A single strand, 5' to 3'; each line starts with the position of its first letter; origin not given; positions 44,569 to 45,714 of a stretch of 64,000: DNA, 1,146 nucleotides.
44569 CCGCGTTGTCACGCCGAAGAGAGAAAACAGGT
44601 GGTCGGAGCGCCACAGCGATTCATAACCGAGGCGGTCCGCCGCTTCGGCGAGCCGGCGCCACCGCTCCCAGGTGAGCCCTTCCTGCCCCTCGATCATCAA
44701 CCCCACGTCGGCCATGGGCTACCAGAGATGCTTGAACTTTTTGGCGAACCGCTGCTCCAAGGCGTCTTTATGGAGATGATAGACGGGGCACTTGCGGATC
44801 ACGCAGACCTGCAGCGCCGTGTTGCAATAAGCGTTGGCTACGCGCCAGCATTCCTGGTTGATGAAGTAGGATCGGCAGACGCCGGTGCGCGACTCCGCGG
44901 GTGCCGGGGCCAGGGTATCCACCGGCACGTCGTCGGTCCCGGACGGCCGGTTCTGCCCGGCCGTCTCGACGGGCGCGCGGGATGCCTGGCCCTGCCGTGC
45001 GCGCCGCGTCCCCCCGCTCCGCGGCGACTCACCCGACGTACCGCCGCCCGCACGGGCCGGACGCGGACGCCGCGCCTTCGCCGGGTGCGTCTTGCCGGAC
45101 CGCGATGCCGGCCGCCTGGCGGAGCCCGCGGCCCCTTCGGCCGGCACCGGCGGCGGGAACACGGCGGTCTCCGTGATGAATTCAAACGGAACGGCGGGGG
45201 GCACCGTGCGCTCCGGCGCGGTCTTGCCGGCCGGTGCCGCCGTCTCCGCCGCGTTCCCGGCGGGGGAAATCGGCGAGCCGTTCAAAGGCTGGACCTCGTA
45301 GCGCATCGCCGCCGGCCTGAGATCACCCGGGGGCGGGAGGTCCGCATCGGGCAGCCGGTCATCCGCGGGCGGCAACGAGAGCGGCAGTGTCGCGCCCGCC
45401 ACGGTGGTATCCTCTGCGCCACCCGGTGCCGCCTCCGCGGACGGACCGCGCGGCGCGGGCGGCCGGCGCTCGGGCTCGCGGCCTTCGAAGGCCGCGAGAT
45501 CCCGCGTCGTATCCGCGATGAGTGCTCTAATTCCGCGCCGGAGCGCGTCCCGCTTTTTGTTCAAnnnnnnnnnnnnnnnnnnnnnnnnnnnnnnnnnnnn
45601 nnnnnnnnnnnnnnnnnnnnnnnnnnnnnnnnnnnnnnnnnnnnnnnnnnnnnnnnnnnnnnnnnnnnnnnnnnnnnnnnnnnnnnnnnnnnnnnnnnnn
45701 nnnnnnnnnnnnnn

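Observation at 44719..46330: Orphan ParA ATPase overlapping a gene for a disordered protein with a ParB-mimicking N-terminal peptide: candidate undescribed positioning system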

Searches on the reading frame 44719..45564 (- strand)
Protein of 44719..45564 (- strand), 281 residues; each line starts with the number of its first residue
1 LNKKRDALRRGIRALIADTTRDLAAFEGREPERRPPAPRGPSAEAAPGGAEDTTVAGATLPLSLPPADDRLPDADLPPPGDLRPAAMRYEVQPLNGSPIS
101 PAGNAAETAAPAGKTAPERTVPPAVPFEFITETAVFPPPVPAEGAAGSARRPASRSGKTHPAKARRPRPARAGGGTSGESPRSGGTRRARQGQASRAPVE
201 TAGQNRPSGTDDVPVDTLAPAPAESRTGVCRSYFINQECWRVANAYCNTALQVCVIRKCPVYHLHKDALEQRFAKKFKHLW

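Call 3: search_protein_families(library=pfam, proteins=[window:44719-45564:-], max_evalue=1)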
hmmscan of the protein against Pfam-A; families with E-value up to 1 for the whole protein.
window:44719-45564:- (281 aa): 0 families

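Call 4: search_protein_families(library=ncbifam, proteins=[window:44719-45564:-], max_evalue=1)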
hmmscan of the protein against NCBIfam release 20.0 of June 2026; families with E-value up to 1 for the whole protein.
window:44719-45564:- (281 aa): 0 families

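Call 5: find_homologous_proteins(query=window:44719-45564:-, max_evalue=0.01)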
Query window:44719-45564:- (281 aa): 58 proteins with E <= 0.01 among 8000 candidates.
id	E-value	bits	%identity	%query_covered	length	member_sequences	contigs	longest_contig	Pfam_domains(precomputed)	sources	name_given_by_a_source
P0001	5.6e-180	615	100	100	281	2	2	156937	-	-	-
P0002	1.4e-61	227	48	100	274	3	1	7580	-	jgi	jgi:hypothetical protein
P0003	1.4e-50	191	43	100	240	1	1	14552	-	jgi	jgi:hypothetical protein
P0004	1.6e-49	187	45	100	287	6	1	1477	-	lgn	-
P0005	4.7e-49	186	43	100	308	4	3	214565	-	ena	-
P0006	5.9e-49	185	45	100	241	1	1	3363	-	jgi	jgi:hypothetical protein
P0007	2.2e-48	183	47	100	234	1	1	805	-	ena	-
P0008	3.4e-48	183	41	100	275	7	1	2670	-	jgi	-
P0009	7.4e-47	178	44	100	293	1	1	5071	-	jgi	jgi:hypothetical protein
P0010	8.2e-47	178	71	30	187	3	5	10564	-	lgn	-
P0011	1.4e-46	178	43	100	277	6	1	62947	-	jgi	-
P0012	4.8e-46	176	45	100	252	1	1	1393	-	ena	-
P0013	1.1e-45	175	45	100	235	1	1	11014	-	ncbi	-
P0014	9.8e-45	171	64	38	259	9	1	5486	-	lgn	-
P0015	3.2e-44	170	43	100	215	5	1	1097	-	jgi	-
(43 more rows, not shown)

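Call 8: find_related_loci(query=A1, collection=genome_contigs, flank=6000)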
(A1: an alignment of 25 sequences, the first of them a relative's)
Query A1 (281 aa) in genome_contigs; peptide patterns used: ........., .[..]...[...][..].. (x = any residue, [..] = any of these).
60 stretches matched a pattern; 27 encode a relative of the query (tblastn E <= 1e-3); 27 distinct loci.
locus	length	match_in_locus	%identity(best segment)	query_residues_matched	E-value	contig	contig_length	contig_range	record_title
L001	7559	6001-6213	82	211-281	9e-38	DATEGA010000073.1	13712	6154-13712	MAG TPA_asm: bacterium isolate SMAG_U8773 k141_1083308, whole genome shotgun sequence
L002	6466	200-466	68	192-281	3e-36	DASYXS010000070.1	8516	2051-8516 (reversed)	MAG TPA_asm: bacterium isolate SMAG_U6314 k141_716584, whole genome shotgun sequence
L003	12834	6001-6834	36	1-281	3e-36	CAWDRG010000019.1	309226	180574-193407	MAG: uncultured Firmicutes bacterium isolate MFD05377.bin.2.149 genome assembly, contig: contig_93941, whole genome shot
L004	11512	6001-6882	35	1-281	6e-35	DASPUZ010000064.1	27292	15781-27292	MAG TPA_asm: bacterium isolate SMAG_U12316 k141_1176910, whole genome shotgun sequence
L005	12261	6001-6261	59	195-281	2e-34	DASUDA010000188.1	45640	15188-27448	MAG TPA_asm: bacterium isolate SMAG_U1312 k141_929286, whole genome shotgun sequence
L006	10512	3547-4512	32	1-281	2e-33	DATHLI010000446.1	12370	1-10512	MAG TPA_asm: bacterium isolate SMAG_U12602 k141_337895, whole genome shotgun sequence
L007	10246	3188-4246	64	1-281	8e-31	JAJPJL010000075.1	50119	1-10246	MAG: Bacillota bacterium isolate Centralia_MAG_47 k107_24608451, whole genome shotgun sequence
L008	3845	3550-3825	53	190-281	1e-30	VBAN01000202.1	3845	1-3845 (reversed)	MAG: Bacillati bacterium ANGP1 isolate NP_6 14_0903_13_30cm_scaffold_2745683, whole genome shotgun sequence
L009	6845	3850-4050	69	215-281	1e-30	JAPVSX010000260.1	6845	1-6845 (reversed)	MAG: Armatimonadota bacterium isolate MW2_metabat.8 k97_529935, whole genome shotgun sequence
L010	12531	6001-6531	72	6-281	1e-29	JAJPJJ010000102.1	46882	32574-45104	MAG: Bacillota bacterium isolate Centralia_MAG_45 k107_11592221, whole genome shotgun sequence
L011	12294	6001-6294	50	175-281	2e-29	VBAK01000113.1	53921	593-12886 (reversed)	MAG: Bacillati bacterium ANGP1 isolate NP_3 14_0903_12_20cm_scaffold_67, whole genome shotgun sequence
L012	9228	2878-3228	41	156-281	5e-27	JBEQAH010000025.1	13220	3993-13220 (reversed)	MAG: bacterium isolate 03V1_S199.semibin_refined.081 NODE_2863_length_13220_cov_2.726037, whole genome shotgun sequence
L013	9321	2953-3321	57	3-281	8e-27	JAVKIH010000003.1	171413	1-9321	MAG: Candidatus Geohabitans tengchongensis isolate JZ-2_201803_bins_100 JZ-2_201803_bins_100_scaffold_3, whole genome sh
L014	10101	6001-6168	66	226-281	4e-26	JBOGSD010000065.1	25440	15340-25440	MAG: bacterium isolate M3-S_metabat2.bin.423 k127_3722373, whole genome shotgun sequence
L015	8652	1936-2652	62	1-281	9e-26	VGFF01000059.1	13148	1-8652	MAG: Armatimonadetes bacterium isolate K_Offshore_80m_m1_225 K_Offshore_80m_m1_225_Ga0194132_10009673, whole genome shot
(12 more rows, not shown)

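Call 12: search_solved_structures(query=window:44719-45564:-, max_evalue=10)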
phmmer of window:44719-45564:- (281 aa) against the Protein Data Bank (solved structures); distinct sequences matched with E-value up to 10: 2.
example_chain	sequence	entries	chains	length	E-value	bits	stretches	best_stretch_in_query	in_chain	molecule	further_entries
4jtd_Y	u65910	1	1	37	1.8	11.4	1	235-262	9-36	Potassium channel toxin alpha-KTx 1.1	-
28no_E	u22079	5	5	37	4.8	10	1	235-262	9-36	Potassium channel toxin alpha-KTx 1.1 | charybdotoxin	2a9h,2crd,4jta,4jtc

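Call 68: find_encoding_contigs(protein=window:44719-45564:-, flank=10000, max_places=3)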
Protein window:44719-45564:- (281 aa): no gene with exactly this product is on record in the collection.

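Call 70: find_encoding_contigs(protein=P0001, flank=10000, max_places=3)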
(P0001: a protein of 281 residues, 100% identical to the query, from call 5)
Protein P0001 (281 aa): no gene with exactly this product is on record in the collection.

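Call 71: find_encoding_contigs(protein=P0005, flank=10000, max_places=2)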
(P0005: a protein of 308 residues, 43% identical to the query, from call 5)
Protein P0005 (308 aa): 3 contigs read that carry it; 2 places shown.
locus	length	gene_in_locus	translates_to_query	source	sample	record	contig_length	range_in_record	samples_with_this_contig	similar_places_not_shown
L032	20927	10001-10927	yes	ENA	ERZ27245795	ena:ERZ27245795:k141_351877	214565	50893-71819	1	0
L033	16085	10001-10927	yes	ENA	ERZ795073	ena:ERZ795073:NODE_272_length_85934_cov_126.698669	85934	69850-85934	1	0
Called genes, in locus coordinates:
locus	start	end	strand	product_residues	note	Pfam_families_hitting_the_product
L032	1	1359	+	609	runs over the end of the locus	PF01336:tRNA_anti-codon, PF00152:tRNA-synt_2, PF02938:GAD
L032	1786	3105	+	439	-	PF02812:ELFV_dehydrog_N, PF00208:ELFV_dehydrog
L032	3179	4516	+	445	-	PF05496:RuvB_N, PF00004:AAA, PF07728:AAA_5 (weak), PF16193:AAA_assoc_2, PF12002:MgsA_C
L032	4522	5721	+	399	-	PF03054:tRNA_Me_trans, PF20259:tRNA_Me_trans_M, PF20258:tRNA_Me_trans_C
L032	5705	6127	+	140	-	PF06103:DUF948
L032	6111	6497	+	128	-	-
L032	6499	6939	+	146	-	PF13581:HATPase_c_2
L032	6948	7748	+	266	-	PF04542:Sigma70_r2, PF04539:Sigma70_r3, PF08281:Sigma70_r4_2, PF04545:Sigma70_r4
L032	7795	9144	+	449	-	PF01743:PolyA_pol, PF12627:PolyA_pol_RNAbd, PF01966:HD (weak)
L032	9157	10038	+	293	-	PF00142:Fer4_NifH (weak), PF01656:CbiA, PF02374:ArsA_ATPase (faint), PF06564:CBP_BcsQ (weak), PF09140:MipZ (weak), PF10609:ParA (weak), PF13614:AAA_31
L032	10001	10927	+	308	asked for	-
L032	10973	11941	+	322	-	PF00296:Bac_luciferase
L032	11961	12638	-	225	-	PF00702:Hydrolase, PF12710:HAD, PF13419:HAD_2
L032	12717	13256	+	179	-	-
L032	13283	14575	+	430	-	PF01336:tRNA_anti-codon, PF00152:tRNA-synt_2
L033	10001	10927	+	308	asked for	-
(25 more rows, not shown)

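Call 83: search_protein_families(library=padloc, proteins=[window:44719-45564:-], max_evalue=0.01)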
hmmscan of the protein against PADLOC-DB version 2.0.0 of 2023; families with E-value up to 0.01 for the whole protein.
window:44719-45564:- (281 aa): 0 families

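Call 84: search_protein_families(library=phrogs, proteins=[window:44719-45564:-], max_evalue=0.1)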
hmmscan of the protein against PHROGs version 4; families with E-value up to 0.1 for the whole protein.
window:44719-45564:- (281 aa): 0 families
